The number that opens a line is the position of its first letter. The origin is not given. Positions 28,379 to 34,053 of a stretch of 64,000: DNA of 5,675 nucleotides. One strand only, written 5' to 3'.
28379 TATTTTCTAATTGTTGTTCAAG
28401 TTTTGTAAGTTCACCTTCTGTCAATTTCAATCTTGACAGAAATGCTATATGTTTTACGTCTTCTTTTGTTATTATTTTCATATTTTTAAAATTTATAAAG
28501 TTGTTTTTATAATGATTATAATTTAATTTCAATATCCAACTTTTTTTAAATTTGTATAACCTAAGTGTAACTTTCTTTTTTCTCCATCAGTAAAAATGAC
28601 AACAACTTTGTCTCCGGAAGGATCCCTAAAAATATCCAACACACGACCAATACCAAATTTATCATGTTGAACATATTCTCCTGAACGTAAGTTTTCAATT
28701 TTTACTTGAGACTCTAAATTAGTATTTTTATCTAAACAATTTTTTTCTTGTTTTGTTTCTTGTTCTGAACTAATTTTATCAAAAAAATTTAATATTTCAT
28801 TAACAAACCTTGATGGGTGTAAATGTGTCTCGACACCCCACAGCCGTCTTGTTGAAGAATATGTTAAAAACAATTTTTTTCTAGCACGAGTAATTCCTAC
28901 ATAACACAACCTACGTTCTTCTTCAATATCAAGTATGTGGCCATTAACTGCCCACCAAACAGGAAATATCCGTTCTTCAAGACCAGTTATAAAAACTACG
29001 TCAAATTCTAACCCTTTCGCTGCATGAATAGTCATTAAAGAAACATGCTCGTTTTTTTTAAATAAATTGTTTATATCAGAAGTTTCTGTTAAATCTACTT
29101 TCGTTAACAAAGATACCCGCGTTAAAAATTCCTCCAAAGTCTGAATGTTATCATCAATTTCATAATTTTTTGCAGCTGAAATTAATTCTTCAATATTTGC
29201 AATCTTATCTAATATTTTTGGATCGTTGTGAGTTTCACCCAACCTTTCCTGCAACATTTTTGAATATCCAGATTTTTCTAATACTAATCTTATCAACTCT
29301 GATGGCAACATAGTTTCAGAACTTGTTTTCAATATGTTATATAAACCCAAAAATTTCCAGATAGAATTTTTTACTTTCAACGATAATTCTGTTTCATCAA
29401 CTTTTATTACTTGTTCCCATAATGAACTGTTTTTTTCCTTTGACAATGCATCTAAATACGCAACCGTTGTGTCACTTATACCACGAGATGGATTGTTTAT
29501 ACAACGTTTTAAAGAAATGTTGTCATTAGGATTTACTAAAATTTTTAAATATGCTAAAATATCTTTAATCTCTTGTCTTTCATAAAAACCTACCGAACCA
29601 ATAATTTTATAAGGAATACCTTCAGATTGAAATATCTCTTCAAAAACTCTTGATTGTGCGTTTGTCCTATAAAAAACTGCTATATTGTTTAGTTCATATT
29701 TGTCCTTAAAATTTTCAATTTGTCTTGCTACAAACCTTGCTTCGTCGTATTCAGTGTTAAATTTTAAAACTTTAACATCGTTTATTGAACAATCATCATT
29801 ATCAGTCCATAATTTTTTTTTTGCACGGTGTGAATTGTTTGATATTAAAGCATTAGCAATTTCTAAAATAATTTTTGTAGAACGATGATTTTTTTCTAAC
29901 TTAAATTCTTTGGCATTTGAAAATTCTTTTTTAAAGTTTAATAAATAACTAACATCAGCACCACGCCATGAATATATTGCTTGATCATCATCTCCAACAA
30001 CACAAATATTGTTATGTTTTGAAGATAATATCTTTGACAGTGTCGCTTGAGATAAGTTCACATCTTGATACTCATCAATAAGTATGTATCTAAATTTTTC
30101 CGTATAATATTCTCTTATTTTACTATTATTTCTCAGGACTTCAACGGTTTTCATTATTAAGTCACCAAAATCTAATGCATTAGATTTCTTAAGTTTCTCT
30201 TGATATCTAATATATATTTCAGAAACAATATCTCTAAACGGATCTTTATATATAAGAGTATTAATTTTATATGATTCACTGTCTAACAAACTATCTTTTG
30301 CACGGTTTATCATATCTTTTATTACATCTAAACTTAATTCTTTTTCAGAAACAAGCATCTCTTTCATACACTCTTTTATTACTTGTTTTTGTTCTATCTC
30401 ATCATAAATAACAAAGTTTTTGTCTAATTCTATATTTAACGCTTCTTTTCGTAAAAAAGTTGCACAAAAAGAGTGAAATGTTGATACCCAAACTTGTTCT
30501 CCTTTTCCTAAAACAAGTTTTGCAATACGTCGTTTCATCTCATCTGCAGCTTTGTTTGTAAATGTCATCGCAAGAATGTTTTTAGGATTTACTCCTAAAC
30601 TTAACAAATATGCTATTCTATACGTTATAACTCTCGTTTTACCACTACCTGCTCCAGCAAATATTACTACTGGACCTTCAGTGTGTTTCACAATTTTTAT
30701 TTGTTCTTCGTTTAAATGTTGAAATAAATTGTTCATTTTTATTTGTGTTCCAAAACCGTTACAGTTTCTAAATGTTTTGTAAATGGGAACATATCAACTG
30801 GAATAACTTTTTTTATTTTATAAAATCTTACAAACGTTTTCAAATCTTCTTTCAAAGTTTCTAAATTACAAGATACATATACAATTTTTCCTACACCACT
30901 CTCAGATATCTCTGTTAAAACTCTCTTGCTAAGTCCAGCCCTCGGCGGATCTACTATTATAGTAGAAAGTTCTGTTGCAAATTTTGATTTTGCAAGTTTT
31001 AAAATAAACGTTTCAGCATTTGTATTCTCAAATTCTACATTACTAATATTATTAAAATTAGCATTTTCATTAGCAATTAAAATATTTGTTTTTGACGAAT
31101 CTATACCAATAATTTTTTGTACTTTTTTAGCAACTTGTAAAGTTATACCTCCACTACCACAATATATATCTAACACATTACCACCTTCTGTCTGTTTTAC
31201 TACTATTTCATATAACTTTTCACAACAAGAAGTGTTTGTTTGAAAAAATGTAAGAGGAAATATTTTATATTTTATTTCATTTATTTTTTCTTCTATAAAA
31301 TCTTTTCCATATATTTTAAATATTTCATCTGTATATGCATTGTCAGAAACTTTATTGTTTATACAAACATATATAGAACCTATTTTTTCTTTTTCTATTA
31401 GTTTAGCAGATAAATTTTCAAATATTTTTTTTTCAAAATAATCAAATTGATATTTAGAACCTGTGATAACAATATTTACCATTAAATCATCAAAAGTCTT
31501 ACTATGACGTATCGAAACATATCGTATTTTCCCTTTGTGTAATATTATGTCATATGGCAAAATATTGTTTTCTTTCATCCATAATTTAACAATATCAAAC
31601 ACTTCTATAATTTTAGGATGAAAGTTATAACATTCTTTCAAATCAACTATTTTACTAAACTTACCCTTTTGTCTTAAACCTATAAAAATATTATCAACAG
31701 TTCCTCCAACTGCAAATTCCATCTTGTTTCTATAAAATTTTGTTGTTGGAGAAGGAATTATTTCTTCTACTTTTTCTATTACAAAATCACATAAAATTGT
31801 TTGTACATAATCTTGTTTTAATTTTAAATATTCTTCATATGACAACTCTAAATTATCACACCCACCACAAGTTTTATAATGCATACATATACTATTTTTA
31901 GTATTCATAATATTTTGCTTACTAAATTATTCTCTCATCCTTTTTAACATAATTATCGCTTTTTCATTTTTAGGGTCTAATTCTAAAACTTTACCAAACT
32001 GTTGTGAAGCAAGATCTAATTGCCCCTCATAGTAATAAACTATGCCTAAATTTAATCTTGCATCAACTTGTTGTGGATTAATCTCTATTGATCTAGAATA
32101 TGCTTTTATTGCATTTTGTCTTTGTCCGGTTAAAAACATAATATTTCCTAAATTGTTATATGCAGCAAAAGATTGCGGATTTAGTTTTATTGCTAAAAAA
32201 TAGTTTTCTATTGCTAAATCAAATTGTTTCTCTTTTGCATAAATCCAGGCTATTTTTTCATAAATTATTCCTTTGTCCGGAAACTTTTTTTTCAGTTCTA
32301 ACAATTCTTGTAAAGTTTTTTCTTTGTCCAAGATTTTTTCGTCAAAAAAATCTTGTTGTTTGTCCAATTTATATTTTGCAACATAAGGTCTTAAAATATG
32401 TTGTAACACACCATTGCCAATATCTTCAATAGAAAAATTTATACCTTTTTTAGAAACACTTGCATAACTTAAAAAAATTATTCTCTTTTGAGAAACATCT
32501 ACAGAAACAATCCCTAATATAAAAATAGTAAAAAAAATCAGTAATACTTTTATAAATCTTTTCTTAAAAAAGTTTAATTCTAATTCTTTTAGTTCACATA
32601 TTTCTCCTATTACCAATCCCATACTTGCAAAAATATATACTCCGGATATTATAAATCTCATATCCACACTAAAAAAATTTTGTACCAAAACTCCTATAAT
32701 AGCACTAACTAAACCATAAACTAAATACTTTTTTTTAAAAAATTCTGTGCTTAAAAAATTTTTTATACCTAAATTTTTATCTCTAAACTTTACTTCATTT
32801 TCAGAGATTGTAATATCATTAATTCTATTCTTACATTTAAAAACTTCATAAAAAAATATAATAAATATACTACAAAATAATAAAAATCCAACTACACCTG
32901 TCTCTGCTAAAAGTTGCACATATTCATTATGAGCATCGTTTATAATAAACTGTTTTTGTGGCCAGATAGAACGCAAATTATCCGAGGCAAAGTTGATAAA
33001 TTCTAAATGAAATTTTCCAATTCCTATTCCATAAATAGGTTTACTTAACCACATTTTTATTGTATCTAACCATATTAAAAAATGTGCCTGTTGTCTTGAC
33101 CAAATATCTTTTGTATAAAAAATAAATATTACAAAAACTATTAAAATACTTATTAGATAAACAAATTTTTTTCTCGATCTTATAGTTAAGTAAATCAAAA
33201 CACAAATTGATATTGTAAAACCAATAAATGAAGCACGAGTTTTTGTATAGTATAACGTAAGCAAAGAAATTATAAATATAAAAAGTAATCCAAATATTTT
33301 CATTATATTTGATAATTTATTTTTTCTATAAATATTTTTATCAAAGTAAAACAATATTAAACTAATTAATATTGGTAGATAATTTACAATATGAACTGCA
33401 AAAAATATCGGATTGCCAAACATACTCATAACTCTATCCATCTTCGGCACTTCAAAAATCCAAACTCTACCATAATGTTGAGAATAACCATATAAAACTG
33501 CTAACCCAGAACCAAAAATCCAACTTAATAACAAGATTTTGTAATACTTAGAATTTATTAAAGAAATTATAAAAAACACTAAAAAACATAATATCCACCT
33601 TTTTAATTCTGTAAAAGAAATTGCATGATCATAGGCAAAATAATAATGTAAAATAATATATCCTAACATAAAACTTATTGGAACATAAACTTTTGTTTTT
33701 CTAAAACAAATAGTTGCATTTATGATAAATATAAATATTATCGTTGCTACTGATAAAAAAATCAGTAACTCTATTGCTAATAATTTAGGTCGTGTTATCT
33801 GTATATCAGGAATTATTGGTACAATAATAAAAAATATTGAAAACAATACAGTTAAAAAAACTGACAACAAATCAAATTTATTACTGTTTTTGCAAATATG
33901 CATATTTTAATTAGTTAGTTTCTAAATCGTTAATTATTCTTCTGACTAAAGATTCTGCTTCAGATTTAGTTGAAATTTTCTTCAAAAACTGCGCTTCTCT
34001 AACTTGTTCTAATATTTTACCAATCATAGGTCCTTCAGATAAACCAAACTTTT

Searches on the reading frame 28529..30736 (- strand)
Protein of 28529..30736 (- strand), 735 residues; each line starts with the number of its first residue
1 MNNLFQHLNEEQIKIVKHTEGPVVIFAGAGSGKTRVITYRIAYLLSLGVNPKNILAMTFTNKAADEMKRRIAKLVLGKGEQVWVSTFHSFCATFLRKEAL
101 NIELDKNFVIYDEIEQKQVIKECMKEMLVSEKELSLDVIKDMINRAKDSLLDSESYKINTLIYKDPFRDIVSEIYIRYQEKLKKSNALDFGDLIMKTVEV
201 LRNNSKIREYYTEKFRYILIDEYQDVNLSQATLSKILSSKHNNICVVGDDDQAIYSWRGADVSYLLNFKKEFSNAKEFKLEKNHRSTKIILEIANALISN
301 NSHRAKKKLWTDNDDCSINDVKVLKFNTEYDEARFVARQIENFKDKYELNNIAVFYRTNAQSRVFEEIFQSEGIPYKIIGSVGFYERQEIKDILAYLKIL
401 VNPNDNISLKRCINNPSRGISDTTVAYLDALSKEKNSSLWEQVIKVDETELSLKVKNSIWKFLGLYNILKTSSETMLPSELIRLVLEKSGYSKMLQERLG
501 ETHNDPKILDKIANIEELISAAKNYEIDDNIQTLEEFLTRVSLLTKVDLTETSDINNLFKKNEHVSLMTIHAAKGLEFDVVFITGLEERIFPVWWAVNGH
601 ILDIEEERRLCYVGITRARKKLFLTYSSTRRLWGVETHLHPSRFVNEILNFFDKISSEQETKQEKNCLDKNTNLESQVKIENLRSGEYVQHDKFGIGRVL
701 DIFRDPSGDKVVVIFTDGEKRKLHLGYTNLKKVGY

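Call 16: search_protein_families(library=pfam, proteins=[window:28529-30736:-], max_evalue=0.001)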
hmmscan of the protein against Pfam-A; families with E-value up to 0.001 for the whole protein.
window:28529-30736:- (735 aa): 8 families
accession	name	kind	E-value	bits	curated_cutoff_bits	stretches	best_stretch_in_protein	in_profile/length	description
PF00580.27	UvrD-helicase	-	1.4e-89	300.8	23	1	8-272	1-270/271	UvrD/REP helicase N-terminal domain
PF13361.12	UvrD_C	-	3.7e-71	240.8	25.6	1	279-628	2-349/350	UvrD-like helicase C-terminal domain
PF13245.12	AAA_19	-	8.4e-24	84.7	25.1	1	16-256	5-132/134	AAA domain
PF13538.12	UvrD_C_2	-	5.2e-11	42.7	27.4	2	564-585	1-22/52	UvrD-like helicase C-terminal domain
PF01443.25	Viral_helicase1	-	1.4e-08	35.3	21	0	560-623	172-225/228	Viral superfamily 1 RNA helicase core domain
PF13604.12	AAA_30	-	7.8e-06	26.2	27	0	8-71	2-66/191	AAA domain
PF13086.12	AAA_11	-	1e-05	25.9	27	1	8-223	2-222/257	AAA domain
PF13087.12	AAA_12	-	0.00024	21.2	27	0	555-624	129-190/195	AAA domain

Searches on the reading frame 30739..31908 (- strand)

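Call 74: search_protein_families(library=pfam, proteins=[window:30739-31908:-], max_evalue=0.00001)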
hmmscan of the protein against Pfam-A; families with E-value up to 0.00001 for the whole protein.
window:30739-31908:- (389 aa): 7 families
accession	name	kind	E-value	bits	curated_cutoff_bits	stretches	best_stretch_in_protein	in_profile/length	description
PF05958.17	tRNA_U5-meth_tr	-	6.8e-35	121.2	23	1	24-388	2-356/357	tRNA (Uracil-5-)-methyltransferase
PF13847.12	Methyltransf_31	-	2e-11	44.2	27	1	241-312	3-77/145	Methyltransferase domain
PF09445.16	Methyltransf_15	-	1.2e-09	38.4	22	1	244-327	3-85/165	RNA cap guanine-N2 methyltransferase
PF13649.12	Methyltransf_25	-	1.1e-08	36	27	1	245-311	1-66/97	Methyltransferase domain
PF03602.21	Cons_hypoth95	-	1.4e-07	31.8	24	1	230-354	30-157/182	Conserved hypothetical protein 95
PF06325.19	PrmA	-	5.3e-07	29.9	22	1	226-296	148-216/296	Ribosomal protein L11 methyltransferase (PrmA)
PF05175.20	MTS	-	4.7e-06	26.8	23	1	238-322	28-107/170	Methyltransferase small domain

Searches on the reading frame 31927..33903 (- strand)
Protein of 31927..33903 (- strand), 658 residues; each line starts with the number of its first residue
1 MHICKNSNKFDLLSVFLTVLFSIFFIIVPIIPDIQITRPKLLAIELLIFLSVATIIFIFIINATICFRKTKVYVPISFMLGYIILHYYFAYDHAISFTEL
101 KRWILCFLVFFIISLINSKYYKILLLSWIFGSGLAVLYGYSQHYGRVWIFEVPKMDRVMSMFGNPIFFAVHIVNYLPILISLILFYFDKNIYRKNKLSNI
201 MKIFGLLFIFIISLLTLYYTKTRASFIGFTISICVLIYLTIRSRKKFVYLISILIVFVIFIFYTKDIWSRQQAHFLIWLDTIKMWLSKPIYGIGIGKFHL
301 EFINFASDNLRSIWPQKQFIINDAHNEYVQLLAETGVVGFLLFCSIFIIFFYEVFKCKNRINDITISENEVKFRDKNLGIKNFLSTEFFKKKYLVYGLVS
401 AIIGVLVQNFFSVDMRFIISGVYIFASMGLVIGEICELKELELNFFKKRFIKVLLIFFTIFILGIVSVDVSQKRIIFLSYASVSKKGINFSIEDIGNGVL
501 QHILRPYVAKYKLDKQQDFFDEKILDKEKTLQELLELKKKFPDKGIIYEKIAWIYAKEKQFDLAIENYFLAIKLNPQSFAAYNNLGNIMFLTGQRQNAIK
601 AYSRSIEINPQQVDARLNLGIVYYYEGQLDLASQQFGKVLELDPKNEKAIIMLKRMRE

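Call 74: search_protein_families(library=pfam, proteins=[window:31927-33903:-], max_evalue=0.00001)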
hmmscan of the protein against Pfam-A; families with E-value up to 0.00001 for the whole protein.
window:31927-33903:- (658 aa): 10 families
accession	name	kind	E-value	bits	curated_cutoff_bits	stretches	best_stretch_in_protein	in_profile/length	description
PF00515.34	TPR_1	-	1.4e-20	72.6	27.8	0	580-611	2-33/34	Tetratricopeptide repeat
PF13414.12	TPR_11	-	5.3e-19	68.1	26.8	2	586-624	1-39/42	TPR repeat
PF07719.23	TPR_2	-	5.3e-17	60.9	27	0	580-611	2-33/34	Tetratricopeptide repeat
PF04932.20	Wzy_C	-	7.1e-16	58.8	31.7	1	208-344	1-149/149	O-Antigen ligase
PF13181.12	TPR_8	-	2.2e-14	52.8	25.7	0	581-611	3-33/34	Tetratricopeptide repeat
PF13431.12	TPR_17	-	3.7e-12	45.9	24.4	0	601-632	1-32/34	Tetratricopeptide repeat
PF13424.12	TPR_12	-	4.8e-09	36.7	30.1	1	579-644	3-76/77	Tetratricopeptide repeat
PF14559.12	TPR_19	-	1e-07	32.6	25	0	593-650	5-61/68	Tetratricopeptide repeat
PF13428.12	TPR_14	-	5.1e-07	30.2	23.5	0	580-620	2-42/44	Tetratricopeptide repeat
PF13432.12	TPR_16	-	5.9e-06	27.1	32.7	0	552-612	4-64/65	Tetratricopeptide repeat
